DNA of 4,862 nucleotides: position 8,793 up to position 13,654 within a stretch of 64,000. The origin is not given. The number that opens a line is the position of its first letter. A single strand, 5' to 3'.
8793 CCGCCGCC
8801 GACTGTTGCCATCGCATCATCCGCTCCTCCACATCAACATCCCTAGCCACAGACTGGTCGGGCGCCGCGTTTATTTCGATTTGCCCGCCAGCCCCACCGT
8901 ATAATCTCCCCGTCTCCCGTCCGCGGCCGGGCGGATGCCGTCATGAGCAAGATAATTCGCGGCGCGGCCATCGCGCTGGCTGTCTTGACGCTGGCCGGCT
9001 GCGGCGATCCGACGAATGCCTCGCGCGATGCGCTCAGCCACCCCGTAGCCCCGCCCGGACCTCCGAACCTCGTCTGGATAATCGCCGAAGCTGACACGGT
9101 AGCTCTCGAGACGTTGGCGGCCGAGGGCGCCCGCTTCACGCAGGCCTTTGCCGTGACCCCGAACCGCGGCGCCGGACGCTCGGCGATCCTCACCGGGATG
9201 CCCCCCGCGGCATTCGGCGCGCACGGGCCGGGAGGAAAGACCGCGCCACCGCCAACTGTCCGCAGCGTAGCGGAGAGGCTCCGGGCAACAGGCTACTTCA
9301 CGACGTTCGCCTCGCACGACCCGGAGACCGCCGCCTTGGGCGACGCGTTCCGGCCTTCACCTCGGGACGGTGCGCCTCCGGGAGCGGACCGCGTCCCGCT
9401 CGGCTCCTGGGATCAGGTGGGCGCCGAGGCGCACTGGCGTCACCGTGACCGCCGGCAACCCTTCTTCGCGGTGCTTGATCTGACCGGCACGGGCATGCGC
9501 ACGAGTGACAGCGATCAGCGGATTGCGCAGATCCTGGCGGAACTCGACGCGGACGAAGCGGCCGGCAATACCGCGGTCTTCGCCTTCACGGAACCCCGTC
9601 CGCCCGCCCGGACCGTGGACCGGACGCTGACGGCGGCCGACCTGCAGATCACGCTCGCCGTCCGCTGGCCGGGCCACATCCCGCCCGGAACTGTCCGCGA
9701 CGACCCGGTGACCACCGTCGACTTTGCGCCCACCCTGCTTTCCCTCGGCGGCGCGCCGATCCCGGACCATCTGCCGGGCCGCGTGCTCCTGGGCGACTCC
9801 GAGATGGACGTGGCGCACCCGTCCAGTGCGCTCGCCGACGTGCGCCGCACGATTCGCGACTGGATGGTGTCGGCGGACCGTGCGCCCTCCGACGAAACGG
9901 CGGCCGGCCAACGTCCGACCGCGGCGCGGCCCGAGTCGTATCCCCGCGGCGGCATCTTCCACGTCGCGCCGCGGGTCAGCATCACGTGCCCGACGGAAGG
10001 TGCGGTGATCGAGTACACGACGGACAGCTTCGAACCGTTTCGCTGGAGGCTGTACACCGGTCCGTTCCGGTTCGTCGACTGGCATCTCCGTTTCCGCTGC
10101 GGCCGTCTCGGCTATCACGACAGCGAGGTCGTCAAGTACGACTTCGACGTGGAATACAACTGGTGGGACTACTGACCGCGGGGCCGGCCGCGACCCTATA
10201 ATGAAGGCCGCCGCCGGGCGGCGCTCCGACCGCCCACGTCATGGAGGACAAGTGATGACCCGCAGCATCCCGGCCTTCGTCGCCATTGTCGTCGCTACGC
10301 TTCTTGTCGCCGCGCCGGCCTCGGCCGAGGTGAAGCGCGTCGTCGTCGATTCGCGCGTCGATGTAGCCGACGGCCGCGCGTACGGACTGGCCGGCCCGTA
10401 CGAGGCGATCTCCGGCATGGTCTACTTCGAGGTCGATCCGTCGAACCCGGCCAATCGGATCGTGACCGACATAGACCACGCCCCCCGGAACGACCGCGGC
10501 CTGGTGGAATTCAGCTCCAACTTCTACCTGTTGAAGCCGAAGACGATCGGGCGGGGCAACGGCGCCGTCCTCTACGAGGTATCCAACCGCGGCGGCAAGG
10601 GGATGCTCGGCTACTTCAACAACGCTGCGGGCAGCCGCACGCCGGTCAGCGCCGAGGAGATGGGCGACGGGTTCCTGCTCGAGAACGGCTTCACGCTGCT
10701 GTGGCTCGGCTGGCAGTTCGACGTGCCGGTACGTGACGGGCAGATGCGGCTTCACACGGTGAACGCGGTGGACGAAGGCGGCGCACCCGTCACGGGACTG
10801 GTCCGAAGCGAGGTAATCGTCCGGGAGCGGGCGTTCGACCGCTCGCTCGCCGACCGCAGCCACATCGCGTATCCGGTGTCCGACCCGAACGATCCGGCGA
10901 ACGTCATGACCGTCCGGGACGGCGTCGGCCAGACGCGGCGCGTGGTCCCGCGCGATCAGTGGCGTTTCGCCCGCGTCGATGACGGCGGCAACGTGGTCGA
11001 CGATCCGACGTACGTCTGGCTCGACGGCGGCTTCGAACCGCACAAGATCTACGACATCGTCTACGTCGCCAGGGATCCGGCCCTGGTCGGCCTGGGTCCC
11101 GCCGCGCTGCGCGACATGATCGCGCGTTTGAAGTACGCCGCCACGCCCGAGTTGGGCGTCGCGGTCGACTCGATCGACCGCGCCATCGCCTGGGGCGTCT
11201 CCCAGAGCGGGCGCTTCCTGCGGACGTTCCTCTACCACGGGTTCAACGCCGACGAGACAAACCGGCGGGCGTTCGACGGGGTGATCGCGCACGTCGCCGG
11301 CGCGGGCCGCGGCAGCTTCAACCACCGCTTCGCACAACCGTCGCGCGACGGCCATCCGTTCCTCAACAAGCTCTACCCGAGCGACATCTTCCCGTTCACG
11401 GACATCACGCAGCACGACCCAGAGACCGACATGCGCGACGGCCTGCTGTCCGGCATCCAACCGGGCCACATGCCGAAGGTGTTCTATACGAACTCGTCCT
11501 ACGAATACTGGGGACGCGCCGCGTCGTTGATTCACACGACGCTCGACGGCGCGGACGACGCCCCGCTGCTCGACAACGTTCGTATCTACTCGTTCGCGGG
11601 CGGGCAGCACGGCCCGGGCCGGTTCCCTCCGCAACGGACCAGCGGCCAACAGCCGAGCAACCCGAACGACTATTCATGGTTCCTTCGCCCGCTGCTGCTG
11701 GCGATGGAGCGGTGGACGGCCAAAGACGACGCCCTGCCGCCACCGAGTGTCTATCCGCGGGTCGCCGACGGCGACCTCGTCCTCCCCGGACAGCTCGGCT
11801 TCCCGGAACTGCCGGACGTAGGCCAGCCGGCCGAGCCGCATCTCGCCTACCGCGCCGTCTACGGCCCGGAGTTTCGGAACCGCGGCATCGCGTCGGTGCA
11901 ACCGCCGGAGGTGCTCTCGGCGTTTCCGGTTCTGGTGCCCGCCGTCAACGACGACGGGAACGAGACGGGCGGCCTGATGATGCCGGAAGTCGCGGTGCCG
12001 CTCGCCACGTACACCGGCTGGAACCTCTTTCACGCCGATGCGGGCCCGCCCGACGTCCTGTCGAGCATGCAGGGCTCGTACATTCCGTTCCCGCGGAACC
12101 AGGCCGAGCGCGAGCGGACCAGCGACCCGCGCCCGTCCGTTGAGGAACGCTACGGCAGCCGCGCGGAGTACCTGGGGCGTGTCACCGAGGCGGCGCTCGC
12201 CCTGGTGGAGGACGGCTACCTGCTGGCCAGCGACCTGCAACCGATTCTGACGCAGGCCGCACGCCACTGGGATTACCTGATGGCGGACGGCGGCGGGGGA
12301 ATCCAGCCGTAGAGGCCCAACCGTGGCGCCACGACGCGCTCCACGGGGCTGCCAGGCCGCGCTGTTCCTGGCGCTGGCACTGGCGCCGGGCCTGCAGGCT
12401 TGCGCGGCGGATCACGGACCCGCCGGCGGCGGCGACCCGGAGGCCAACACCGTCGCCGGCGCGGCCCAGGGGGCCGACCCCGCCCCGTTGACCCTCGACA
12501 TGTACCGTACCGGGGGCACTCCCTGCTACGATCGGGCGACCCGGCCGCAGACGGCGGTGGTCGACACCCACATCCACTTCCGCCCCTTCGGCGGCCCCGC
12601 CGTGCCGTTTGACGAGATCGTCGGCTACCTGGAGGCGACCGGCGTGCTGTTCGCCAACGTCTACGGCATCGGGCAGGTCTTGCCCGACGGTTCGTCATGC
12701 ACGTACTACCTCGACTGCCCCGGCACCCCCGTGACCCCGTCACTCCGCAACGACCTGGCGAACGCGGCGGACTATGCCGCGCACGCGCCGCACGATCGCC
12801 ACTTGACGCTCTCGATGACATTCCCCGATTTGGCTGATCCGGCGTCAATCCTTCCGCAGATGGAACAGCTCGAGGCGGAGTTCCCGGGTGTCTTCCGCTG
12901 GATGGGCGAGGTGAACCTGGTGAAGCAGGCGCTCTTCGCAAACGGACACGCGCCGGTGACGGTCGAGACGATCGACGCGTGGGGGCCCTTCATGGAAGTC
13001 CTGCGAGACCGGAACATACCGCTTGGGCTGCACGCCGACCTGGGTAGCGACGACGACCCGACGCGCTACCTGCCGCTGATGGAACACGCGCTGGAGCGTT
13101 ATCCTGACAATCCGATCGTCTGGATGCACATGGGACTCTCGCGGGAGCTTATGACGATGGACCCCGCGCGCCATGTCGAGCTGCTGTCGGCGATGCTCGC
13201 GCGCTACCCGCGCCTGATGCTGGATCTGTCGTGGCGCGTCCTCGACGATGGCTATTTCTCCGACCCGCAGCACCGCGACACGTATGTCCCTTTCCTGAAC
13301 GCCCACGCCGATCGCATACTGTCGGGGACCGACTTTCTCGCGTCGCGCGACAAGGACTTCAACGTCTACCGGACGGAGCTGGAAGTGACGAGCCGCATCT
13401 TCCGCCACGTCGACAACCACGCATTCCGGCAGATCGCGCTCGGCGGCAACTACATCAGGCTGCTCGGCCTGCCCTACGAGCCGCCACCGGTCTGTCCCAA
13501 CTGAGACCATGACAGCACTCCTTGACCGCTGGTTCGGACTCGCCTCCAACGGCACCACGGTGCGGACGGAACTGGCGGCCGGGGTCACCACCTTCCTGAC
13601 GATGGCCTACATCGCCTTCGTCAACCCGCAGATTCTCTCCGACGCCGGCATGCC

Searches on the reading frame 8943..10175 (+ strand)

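Call 74: search_protein_families(library=pfam, proteins=[window:8943-10175:+], max_evalue=0.0001)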
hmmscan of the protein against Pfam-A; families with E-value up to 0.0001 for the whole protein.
window:8943-10175:+ (410 aa): 3 families
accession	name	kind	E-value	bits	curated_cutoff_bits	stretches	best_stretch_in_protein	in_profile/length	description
PF00884.28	Sulfatase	-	2.4e-10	40.6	25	0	52-123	26-97/301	Sulfatase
PF16347.10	SGSH_C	-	5.2e-08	33.6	29.3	1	231-282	13-64/154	N-sulphoglucosamine sulphohydrolase, C-terminal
PF13290.12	CHB_HEX_C_1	-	4.9e-05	23.6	22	1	334-397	1-66/67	Chitobiase/beta-hexosaminidase C-terminal domain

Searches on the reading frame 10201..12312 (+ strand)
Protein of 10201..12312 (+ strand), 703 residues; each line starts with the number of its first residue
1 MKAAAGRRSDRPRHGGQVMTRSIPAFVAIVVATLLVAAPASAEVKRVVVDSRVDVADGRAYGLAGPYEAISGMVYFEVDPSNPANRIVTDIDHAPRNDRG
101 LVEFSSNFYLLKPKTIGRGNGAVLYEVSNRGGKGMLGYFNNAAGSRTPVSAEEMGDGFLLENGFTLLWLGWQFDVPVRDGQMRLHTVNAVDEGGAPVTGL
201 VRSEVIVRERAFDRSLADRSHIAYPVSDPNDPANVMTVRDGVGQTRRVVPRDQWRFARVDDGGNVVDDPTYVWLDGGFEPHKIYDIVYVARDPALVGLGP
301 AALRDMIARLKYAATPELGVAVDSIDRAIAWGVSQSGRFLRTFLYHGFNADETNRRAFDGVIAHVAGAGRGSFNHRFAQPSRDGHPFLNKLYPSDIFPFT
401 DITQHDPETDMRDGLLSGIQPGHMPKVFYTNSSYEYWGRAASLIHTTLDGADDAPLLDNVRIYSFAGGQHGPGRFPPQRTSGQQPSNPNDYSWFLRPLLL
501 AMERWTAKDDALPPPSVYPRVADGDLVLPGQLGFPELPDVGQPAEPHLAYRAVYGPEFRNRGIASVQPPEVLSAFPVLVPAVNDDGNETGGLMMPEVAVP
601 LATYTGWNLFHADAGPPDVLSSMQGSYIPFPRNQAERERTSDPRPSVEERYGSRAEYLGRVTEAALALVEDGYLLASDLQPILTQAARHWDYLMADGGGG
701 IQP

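Call 74: search_protein_families(library=pfam, proteins=[window:10201-12312:+], max_evalue=0.0001)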
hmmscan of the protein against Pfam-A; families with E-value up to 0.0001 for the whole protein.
window:10201-12312:+ (703 aa): 1 family
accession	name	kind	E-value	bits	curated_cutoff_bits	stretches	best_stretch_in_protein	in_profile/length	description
PF20091.5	Abhydrolase_10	-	1.5e-34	120.1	23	1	301-682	147-427/429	Alpha/beta hydrolase domain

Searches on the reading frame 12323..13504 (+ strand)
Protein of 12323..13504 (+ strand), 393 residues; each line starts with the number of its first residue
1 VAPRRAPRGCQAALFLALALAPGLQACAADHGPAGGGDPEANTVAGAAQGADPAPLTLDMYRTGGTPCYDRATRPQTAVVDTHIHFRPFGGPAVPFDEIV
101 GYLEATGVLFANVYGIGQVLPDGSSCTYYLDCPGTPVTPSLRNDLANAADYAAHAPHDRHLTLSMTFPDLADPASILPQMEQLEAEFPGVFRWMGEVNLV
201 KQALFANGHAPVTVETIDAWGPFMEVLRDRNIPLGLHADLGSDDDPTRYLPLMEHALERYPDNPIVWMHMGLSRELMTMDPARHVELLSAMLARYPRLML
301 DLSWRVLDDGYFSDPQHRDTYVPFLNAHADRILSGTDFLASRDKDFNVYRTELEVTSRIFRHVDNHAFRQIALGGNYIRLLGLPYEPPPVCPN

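Call 74: search_protein_families(library=pfam, proteins=[window:12323-13504:+], max_evalue=0.0001)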
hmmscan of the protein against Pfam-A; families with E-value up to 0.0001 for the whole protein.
window:12323-13504:+ (393 aa): 1 family
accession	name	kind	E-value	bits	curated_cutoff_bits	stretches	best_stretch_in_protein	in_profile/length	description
PF04909.20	Amidohydro_2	-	2.3e-10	41.2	26.4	1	212-338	127-247/289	Amidohydrolase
